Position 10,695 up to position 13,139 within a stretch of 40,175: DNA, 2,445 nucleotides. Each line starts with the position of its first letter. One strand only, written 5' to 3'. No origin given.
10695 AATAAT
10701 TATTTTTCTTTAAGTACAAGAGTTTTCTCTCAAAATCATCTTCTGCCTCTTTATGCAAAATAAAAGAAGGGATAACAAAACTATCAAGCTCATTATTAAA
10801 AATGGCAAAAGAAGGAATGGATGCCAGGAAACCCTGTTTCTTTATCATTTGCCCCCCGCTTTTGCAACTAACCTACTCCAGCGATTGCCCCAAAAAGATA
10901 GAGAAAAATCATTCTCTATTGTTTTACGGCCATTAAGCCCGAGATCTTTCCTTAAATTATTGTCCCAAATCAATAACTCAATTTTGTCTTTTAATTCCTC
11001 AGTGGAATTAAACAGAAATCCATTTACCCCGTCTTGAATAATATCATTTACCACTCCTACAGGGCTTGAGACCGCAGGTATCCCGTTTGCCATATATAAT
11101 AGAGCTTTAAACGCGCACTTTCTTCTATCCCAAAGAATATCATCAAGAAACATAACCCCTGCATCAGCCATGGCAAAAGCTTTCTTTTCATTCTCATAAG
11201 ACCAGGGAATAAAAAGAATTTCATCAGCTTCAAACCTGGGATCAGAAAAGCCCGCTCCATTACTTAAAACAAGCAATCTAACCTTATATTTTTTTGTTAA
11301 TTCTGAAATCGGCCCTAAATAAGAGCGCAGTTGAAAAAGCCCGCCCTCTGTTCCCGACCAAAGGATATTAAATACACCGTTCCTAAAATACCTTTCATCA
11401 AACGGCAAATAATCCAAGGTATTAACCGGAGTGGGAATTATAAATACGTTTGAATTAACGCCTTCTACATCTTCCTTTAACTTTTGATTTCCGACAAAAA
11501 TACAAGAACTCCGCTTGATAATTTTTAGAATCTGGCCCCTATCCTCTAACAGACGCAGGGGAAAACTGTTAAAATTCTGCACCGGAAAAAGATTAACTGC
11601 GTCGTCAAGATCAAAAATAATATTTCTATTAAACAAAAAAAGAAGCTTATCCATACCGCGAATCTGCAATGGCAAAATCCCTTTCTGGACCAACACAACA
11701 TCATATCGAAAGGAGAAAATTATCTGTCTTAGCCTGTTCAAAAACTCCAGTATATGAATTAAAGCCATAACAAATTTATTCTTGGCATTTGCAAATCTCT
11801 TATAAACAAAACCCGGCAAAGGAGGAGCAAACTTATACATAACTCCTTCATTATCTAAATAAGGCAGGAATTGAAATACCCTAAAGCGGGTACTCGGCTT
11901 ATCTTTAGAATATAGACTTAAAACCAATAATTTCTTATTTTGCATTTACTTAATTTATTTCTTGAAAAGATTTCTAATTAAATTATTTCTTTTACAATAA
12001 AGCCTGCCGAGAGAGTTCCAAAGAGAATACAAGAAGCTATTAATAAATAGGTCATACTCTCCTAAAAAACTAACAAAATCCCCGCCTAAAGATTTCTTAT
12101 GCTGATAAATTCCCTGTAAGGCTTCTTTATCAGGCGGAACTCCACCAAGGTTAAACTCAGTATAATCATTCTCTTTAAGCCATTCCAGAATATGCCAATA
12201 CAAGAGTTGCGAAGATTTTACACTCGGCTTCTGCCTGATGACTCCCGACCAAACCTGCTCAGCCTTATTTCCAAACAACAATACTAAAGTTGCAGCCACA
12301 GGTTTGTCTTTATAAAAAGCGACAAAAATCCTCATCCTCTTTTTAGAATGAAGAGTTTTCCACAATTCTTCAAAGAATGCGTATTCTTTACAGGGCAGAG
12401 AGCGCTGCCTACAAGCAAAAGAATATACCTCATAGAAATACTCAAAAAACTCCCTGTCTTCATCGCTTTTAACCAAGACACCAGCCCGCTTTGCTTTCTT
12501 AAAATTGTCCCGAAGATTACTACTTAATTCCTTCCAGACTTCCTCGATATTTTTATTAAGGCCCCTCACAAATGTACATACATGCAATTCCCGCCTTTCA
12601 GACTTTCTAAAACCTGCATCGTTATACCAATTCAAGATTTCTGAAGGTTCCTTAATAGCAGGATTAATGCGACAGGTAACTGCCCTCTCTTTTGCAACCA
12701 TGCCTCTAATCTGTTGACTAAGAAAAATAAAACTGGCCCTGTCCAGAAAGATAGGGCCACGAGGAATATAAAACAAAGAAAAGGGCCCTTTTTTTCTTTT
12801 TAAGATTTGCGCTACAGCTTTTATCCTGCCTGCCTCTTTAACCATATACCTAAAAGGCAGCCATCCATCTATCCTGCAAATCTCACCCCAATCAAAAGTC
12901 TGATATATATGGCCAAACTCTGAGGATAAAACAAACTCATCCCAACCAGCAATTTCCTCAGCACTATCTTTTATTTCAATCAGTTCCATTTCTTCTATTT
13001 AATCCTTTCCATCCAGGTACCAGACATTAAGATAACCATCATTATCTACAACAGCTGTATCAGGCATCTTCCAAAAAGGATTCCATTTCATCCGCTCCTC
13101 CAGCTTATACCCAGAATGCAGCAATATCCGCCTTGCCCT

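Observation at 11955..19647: Seven-gene block that looks like an undescribed (beta-)aminoacyl / peptidyl glycan-tailoring module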

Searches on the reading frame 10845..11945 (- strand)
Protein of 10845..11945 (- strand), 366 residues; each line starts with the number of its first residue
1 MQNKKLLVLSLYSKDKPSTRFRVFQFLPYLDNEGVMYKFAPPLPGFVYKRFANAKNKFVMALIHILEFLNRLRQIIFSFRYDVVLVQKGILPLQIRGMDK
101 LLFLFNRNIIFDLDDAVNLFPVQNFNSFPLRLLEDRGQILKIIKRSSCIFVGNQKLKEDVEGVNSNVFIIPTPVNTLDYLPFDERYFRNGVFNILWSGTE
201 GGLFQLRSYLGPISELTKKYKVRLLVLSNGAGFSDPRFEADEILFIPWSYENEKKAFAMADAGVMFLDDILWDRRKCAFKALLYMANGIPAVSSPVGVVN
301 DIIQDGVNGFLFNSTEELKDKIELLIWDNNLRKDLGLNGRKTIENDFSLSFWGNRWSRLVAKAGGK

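Call 8: search_protein_families(library=pfam, proteins=[window:10845-11945:-], max_evalue=0.001)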
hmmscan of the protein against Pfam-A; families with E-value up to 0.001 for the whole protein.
window:10845-11945:- (366 aa): 3 families
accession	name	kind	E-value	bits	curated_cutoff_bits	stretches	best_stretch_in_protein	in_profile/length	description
PF00534.26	Glycos_transf_1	-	6.1e-10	39.3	26.4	1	284-341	112-171/172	Glycosyl transferases group 1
PF13692.12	Glyco_trans_1_4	-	2.3e-09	38.1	27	1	216-326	27-140/142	Glycosyl transferases group 1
PF13524.12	Glyco_trans_1_2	-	0.00084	19.7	25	0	279-349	65-135/144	Glycosyl transferase-like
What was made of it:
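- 10845..11945 (-): GT1-family glycosyltransferase (366 aa) that partners the deacetylase. Pfam hits are Glycos_transf_1 and Glyco_trans_1_4 (call 8).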

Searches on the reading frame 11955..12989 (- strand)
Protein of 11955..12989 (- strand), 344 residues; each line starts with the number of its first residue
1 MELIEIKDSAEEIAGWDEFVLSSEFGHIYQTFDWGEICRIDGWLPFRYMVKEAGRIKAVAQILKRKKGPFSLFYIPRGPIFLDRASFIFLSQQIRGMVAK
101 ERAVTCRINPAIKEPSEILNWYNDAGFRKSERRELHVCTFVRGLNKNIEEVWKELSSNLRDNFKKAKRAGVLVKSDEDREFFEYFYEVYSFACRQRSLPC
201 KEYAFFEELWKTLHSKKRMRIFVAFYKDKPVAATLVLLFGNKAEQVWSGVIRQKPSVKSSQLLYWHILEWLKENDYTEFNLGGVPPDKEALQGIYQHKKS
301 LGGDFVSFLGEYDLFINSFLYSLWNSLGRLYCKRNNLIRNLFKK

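Call 4: search_protein_families(library=pfam, proteins=[window:11955-12989:-], max_evalue=0.01)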
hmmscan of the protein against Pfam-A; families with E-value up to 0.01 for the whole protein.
window:11955-12989:- (344 aa): 2 families
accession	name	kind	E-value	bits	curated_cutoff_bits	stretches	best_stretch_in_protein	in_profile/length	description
PF02388.22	FemAB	-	5.2e-26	91.8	24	3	227-326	303-403/406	FemAB family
PF13480.13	Acetyltransf_6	-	4.6e-14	53.2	22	1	157-297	5-141/143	Acetyltransferase (GNAT) domain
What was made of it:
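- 11955..12989 (-): FemAB/FemX-family transferase (344 aa). It belongs to a separate FemAB-GT-CE4 module. PF02388 scores 92 bits against a gathering score of 24 (call 4).
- Checked: FemAB, 11955-12989: PF02388, 5e-26 (call 4).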

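Call 5: search_protein_families(library=ncbifam, proteins=[window:11955-12989:-], max_evalue=0.01)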
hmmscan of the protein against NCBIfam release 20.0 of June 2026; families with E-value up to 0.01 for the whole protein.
window:11955-12989:- (344 aa): 2 families
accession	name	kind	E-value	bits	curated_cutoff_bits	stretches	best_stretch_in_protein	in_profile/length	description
NF047883.1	UAcmpLyAlTFemX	equivalog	6.7e-22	78.2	500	1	2-321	2-332/337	UDP-N-acetylmuramoylpentapeptide-lysine N(6)-alanyltransferase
TIGR03019.1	pepcterm_femAB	equivalog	6e-16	58.4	260.35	1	131-308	112-281/330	FemAB family XrtA/PEP-CTERM system-associated protein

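Call 59: find_homologous_proteins(query=window:11955-12989:-, max_evalue=1e-10)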
Query window:11955-12989:- (344 aa): 11 proteins with E <= 1e-10 among 2062 candidates.
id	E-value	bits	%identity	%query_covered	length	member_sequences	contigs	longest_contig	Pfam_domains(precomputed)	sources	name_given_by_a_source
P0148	6.1e-234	794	100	100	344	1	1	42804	PF13480.14,PF02388.23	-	-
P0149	4.1e-95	337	45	98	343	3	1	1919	PF13480.14,PF02388.23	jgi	-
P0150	4.1e-91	324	46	93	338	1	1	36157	PF13480.14,PF02388.23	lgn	-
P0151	6.7e-87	310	40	97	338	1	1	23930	PF13480.14,PF02388.23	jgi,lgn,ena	-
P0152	7.2e-86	307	40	96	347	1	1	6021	PF13480.14,PF02388.23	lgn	-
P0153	6.1e-83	297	41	93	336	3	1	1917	PF13480.14,PF02388.23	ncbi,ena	-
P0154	5.2e-82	294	43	94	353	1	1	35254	PF13480.14,PF02388.23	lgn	-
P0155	8.0e-77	277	38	98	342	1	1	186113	PF13480.14,PF02388.23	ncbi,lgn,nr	ncbi:MAG: peptidoglycan bridge formation glycyltransferase FemA/FemB family protein [Candidatus Omni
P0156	1.3e-67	247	38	95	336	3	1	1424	PF13480.14,PF02388.23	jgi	-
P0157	4.3e-13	67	23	90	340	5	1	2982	PF13480.14,PF02388.23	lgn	-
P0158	5.2e-12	64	22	94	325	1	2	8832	PF13480.14,PF02388.23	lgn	-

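Call 60: find_encoding_contigs(protein=P0150, flank=9000, max_places=2)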
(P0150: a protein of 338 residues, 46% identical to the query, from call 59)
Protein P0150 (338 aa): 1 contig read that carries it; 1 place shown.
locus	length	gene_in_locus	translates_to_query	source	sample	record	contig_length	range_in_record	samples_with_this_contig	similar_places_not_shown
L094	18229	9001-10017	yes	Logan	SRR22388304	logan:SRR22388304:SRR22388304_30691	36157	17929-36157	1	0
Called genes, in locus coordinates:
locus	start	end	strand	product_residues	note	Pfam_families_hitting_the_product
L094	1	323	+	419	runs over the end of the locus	PF00005:ABC_tran, PF13304:AAA_21 (faint), PF14524:Wzt_C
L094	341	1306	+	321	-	PF05050:Methyltransf_21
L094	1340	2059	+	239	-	PF05050:Methyltransf_21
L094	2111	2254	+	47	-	-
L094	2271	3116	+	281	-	PF05050:Methyltransf_21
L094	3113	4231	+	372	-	PF00535:Glycos_transf_2, PF10111:Glyco_tranf_2_2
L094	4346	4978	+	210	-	PF02353:CMAS (weak), PF05175:MTS (weak), PF06325:PrmA, PF08241:Methyltransf_11, PF08242:Methyltransf_12, PF13489:Methyltransf_23, PF13649:Methyltransf_25, PF13847:Methyltransf_31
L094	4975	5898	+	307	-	PF00535:Glycos_transf_2, PF10111:Glyco_tranf_2_2 (weak), PF13641:Glyco_tranf_2_3, PF13632:Glyco_trans_2_3 (weak), PF02709:Glyco_transf_7C (weak)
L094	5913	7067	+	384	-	PF13439:Glyco_transf_4, PF00534:Glycos_transf_1, PF13692:Glyco_trans_1_4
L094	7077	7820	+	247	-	PF13489:Methyltransf_23 (weak), PF08241:Methyltransf_11 (weak)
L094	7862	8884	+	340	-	PF00106:adh_short (weak), PF01073:3Beta_HSD, PF01370:Epimerase, PF04321:RmlD_sub_bind, PF05368:NmrA, PF07993:NAD_binding_4, PF13460:NAD_binding_10, PF16363:GDP_Man_Dehyd, +1 more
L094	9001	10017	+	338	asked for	PF02388:FemAB, PF13480:Acetyltransf_6, PF02388:FemAB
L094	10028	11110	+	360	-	PF13692:Glyco_trans_1_4, PF00534:Glycos_transf_1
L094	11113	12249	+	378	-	PF01522:Polysacc_deac_1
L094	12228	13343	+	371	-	PF13477:Glyco_trans_4_2, PF13439:Glyco_transf_4, PF13579:Glyco_trans_4_4, PF00534:Glycos_transf_1, PF13692:Glyco_trans_1_4, PF20706:GT4-conflict (faint), PF13524:Glyco_trans_1_2 (weak)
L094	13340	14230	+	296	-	PF13489:Methyltransf_23, PF07021:MetW, PF13847:Methyltransf_31, PF08241:Methyltransf_11, PF08242:Methyltransf_12, PF13649:Methyltransf_25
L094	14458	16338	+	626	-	PF13522:GATase_6, PF13537:GATase_7, PF00733:Asn_synthase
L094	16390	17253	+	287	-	PF13712:Glyco_tranf_2_5 (weak), PF13641:Glyco_tranf_2_3, PF00535:Glycos_transf_2, PF13632:Glyco_trans_2_3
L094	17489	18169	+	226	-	PF01522:Polysacc_deac_1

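Call 61: find_encoding_contigs(protein=P0154, flank=9000, max_places=2)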
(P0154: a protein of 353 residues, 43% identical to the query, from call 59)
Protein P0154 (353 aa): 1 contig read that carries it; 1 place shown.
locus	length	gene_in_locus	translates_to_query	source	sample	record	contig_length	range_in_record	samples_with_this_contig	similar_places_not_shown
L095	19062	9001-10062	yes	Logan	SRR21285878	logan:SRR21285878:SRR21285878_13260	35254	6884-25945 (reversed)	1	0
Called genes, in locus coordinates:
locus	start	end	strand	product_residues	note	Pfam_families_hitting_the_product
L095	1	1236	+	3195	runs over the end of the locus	-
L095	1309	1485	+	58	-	PF03966:Trm112p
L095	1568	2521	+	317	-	PF00535:Glycos_transf_2, PF13641:Glyco_tranf_2_3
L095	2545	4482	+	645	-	PF00535:Glycos_transf_2, PF13692:Glyco_trans_1_4, PF13524:Glyco_trans_1_2 (weak), PF00534:Glycos_transf_1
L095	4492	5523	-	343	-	PF21016:RlmN_N, PF04055:Radical_SAM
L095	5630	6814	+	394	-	PF17785:PUA_3, PF10672:Methyltrans_SAM, PF02475:TRM5-TYW2_MTfase (weak), PF01728:FtsJ (weak), PF03602:Cons_hypoth95, PF05175:MTS (weak), PF09445:Methyltransf_15, PF13847:Methyltransf_31, +2 more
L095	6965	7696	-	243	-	PF13641:Glyco_tranf_2_3, PF00535:Glycos_transf_2, PF10111:Glyco_tranf_2_2 (weak)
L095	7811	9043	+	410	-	PF13231:PMT_2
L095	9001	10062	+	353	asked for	PF02388:FemAB, PF13480:Acetyltransf_6, PF02388:FemAB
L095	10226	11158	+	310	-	PF00534:Glycos_transf_1, PF13692:Glyco_trans_1_4, PF13524:Glyco_trans_1_2 (weak)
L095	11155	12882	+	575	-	PF01522:Polysacc_deac_1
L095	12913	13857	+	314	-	PF01073:3Beta_HSD (faint), PF01370:Epimerase, PF02719:Polysacc_synt_2 (faint), PF04321:RmlD_sub_bind (weak), PF16363:GDP_Man_Dehyd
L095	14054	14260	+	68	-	PF00534:Glycos_transf_1 (weak), PF13692:Glyco_trans_1_4 (weak)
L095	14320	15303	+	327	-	PF00535:Glycos_transf_2, PF13641:Glyco_tranf_2_3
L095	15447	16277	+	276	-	PF01061:ABC2_membrane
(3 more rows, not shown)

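Call 62: find_encoding_contigs(protein=P0155, flank=9000, max_places=2)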
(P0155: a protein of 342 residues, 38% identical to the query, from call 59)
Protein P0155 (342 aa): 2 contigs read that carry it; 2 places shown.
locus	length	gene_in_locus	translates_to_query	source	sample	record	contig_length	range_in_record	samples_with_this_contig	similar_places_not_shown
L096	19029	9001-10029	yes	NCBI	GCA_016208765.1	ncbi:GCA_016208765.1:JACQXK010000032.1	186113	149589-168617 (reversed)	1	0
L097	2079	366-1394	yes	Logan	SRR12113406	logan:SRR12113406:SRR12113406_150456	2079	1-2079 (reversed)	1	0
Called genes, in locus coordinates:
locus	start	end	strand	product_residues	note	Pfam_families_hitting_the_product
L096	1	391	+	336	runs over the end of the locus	PF01209:Ubie_methyltran, PF13489:Methyltransf_23, PF03848:TehB (faint), PF08241:Methyltransf_11, PF08242:Methyltransf_12, PF13649:Methyltransf_25, PF13847:Methyltransf_31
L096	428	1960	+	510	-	PF13424:TPR_12 (faint), PF00515:TPR_1 (faint), PF07719:TPR_2 (faint), PF13181:TPR_8 (faint), PF13431:TPR_17 (faint), PF13414:TPR_11 (weak), PF14559:TPR_19 (faint)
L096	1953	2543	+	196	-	PF00132:Hexapep, PF14602:Hexapep_2 (weak)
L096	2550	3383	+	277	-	PF01061:ABC2_membrane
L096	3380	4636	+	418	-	PF00005:ABC_tran, PF13304:AAA_21 (faint), PF14524:Wzt_C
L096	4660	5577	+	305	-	PF00535:Glycos_transf_2, PF10111:Glyco_tranf_2_2 (weak), PF13641:Glyco_tranf_2_3, PF13632:Glyco_trans_2_3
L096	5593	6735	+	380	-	PF13439:Glyco_transf_4, PF20706:GT4-conflict, PF00534:Glycos_transf_1, PF13692:Glyco_trans_1_4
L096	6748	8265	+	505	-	PF02310:B12-binding, PF04055:Radical_SAM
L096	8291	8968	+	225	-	PF13489:Methyltransf_23, PF08241:Methyltransf_11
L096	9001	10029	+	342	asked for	PF02388:FemAB, PF13480:Acetyltransf_6, PF02388:FemAB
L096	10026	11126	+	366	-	PF00534:Glycos_transf_1 (weak), PF13692:Glyco_trans_1_4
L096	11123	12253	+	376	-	PF01522:Polysacc_deac_1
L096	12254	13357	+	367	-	PF13477:Glyco_trans_4_2 (weak), PF13439:Glyco_transf_4, PF13579:Glyco_trans_4_4 (weak), PF00534:Glycos_transf_1, PF13692:Glyco_trans_1_4, PF13524:Glyco_trans_1_2 (weak)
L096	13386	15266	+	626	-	PF13522:GATase_6, PF13537:GATase_7, PF00733:Asn_synthase, PF06508:QueC (faint)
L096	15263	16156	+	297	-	PF01209:Ubie_methyltran, PF13489:Methyltransf_23, PF07021:MetW, PF13847:Methyltransf_31, PF08241:Methyltransf_11, PF08242:Methyltransf_12, PF13649:Methyltransf_25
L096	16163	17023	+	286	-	PF02475:TRM5-TYW2_MTfase, PF05050:Methyltransf_21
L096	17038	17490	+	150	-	PF14221:DUF4330 (faint)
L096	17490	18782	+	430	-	PF04932:Wzy_C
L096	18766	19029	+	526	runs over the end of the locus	PF03023:MurJ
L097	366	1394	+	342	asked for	PF02388:FemAB, PF13480:Acetyltransf_6, PF02388:FemAB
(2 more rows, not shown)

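Call 82: find_encoding_contigs(protein=P0148, flank=3000, max_places=3)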
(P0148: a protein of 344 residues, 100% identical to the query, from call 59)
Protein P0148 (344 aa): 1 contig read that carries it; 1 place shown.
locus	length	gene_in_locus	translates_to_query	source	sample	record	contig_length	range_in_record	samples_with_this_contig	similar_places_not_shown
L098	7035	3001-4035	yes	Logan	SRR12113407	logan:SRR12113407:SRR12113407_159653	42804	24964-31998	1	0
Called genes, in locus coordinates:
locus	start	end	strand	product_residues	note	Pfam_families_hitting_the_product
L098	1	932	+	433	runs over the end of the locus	PF14535:AMP-binding_C_2 (weak)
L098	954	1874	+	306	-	PF21711:DCTN5 (faint), PF25087:GMPPB_C, PF00132:Hexapep, PF14602:Hexapep_2 (faint), PF00132:Hexapep, PF25084:LbH_EIF2B (weak), PF00132:Hexapep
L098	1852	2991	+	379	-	PF04055:Radical_SAM (weak)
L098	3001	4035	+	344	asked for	PF02388:FemAB (weak), PF13480:Acetyltransf_6, PF02388:FemAB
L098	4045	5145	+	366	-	PF13692:Glyco_trans_1_4, PF00534:Glycos_transf_1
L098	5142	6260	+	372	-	PF01522:Polysacc_deac_1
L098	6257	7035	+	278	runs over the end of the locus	PF05219:DREV (weak), PF08003:Methyltransf_9 (weak), PF13489:Methyltransf_23, PF08241:Methyltransf_11, PF08242:Methyltransf_12, PF13649:Methyltransf_25, PF13847:Methyltransf_31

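Call 91: search_solved_structures(query=window:11955-12989:-, max_evalue=0.01, show_alignments=2)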
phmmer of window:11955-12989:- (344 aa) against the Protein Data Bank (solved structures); distinct sequences matched with E-value up to 0.01: 6.
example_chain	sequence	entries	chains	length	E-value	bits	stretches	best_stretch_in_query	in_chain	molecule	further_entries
6snr_A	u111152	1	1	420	8.2e-17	64.8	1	17-225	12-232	Lipid II:glycine glycyltransferase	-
1xe4_A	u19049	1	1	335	2.3e-09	40.3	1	11-321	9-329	FemX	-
4ii9_A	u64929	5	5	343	4.1e-09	39.5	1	11-321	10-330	FemX | UDP-N-acetylmuramoylpentapeptide-lysine N(6)-alanyltransferase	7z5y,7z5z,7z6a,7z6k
3gkr_A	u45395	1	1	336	4.3e-09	39.4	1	11-321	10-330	FemX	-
1ne9_A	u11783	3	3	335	5.1e-09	39.2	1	11-321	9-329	FemX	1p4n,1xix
1xf8_A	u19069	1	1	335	9.6e-09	38.3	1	11-321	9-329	FemX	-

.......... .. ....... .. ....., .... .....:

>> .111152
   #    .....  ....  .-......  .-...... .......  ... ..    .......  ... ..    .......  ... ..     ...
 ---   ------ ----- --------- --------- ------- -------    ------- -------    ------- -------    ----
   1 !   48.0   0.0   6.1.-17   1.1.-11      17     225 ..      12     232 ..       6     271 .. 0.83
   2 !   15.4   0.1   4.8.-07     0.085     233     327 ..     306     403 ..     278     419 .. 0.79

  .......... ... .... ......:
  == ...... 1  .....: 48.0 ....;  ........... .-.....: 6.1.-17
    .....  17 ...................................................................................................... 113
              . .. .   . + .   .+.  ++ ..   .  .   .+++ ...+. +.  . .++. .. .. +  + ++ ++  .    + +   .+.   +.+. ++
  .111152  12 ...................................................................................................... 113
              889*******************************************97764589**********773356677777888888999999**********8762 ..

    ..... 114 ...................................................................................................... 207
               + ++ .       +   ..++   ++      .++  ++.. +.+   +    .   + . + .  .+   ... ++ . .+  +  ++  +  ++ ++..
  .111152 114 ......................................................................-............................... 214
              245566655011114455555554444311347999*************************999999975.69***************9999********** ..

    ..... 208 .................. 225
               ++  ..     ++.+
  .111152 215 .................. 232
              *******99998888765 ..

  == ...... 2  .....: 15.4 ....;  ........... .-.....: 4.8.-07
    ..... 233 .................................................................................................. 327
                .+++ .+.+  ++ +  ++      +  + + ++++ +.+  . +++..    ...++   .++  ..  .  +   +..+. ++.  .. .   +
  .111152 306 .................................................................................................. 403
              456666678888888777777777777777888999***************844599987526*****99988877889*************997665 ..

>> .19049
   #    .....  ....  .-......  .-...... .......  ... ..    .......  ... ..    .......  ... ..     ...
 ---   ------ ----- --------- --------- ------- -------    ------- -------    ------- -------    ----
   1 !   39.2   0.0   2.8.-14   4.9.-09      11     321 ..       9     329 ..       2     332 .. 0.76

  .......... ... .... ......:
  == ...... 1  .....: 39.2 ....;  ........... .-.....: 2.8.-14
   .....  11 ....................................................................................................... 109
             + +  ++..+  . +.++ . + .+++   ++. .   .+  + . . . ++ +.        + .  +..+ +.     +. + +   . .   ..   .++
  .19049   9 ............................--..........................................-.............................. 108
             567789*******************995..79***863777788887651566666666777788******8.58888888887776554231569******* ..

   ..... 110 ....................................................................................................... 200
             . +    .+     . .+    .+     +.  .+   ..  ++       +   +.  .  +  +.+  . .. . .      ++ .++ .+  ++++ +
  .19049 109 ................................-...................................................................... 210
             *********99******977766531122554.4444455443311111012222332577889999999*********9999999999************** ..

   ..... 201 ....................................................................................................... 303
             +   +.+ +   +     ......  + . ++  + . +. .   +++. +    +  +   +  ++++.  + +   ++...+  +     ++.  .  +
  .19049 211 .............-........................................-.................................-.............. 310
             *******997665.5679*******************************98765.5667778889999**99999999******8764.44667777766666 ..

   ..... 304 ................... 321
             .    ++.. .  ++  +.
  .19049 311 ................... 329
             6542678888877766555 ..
